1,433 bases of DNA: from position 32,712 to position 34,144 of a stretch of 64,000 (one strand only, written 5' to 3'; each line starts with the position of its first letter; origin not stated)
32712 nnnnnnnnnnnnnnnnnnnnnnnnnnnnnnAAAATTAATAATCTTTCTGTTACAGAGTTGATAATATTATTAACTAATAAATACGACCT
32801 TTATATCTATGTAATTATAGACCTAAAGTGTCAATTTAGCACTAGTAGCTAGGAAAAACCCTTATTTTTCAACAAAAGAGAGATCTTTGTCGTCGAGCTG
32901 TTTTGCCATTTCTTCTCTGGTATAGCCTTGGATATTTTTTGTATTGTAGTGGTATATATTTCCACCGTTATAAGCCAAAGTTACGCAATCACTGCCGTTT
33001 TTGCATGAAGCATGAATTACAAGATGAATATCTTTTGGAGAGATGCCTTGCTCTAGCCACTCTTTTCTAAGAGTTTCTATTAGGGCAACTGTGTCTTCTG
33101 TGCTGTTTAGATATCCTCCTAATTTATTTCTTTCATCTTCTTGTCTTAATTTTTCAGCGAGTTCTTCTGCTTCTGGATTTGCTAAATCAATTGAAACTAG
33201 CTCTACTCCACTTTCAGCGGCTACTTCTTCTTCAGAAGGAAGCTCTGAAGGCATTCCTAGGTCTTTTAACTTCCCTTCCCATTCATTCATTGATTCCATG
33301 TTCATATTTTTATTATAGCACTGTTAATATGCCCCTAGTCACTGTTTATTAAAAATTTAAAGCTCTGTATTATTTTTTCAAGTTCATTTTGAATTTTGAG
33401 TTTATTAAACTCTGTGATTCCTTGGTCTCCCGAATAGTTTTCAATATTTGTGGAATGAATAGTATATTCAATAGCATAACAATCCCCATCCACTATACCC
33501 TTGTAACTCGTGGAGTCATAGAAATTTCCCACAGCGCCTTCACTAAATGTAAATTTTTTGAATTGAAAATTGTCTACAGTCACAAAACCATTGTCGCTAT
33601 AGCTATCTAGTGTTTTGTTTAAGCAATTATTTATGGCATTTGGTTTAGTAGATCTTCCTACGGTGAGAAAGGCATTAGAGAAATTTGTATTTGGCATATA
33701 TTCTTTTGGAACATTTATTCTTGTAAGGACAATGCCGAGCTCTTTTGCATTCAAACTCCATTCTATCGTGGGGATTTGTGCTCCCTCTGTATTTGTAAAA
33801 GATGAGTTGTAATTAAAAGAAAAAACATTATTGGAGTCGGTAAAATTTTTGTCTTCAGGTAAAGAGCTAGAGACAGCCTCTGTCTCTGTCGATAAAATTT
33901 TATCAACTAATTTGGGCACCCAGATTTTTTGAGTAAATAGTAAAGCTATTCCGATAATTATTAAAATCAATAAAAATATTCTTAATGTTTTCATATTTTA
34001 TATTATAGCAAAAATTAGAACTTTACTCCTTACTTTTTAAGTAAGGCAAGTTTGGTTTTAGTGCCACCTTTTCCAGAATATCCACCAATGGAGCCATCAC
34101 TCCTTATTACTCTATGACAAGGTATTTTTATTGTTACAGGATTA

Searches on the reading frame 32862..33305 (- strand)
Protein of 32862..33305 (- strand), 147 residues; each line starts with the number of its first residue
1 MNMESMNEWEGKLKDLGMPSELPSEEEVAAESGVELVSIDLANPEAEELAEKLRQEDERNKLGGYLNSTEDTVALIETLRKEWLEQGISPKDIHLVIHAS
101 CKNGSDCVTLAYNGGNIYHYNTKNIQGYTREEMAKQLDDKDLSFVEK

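Call 3: search_protein_families(library=pfam, proteins=[window:32862-33305:-], max_evalue=0.1)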
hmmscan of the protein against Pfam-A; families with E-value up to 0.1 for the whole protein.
window:32862-33305:- (147 aa): 3 families
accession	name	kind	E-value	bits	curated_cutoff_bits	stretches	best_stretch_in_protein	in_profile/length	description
PF24596.1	DUF7620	-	0.0081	17.1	27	1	25-61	21-57/69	Family of unknown function (DUF7620)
PF24450.1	DUF7566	-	0.01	15.9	27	1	33-125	25-116/336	Family of unknown function (DUF7566)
PF05736.17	OprF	-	0.091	12.9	23.5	1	81-144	109-170/184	OprF membrane domain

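Call 4: search_protein_families(library=ncbifam, proteins=[window:32862-33305:-], max_evalue=0.1)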
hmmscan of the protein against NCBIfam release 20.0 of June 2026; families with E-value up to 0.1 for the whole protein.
window:32862-33305:- (147 aa): 0 families

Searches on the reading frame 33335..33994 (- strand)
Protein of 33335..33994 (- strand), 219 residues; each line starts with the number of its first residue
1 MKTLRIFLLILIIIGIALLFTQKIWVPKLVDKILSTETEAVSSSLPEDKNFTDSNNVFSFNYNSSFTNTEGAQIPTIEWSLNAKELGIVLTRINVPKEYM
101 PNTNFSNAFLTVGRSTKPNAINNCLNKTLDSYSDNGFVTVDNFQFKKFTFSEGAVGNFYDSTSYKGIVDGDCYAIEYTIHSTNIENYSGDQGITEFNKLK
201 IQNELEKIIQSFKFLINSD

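Call 3: search_protein_families(library=pfam, proteins=[window:33335-33994:-], max_evalue=0.1)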
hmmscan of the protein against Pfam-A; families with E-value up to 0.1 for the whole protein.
window:33335-33994:- (219 aa): 1 family
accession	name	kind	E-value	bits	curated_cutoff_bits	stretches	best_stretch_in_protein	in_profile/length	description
PF16982.10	Flp1_like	-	0.0098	15.8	33.5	1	1-38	9-44/49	Putative Flagellin, Flp1-like, domain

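Call 4: search_protein_families(library=ncbifam, proteins=[window:33335-33994:-], max_evalue=0.1)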
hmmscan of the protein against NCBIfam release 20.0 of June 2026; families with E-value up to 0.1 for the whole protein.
window:33335-33994:- (219 aa): 0 families
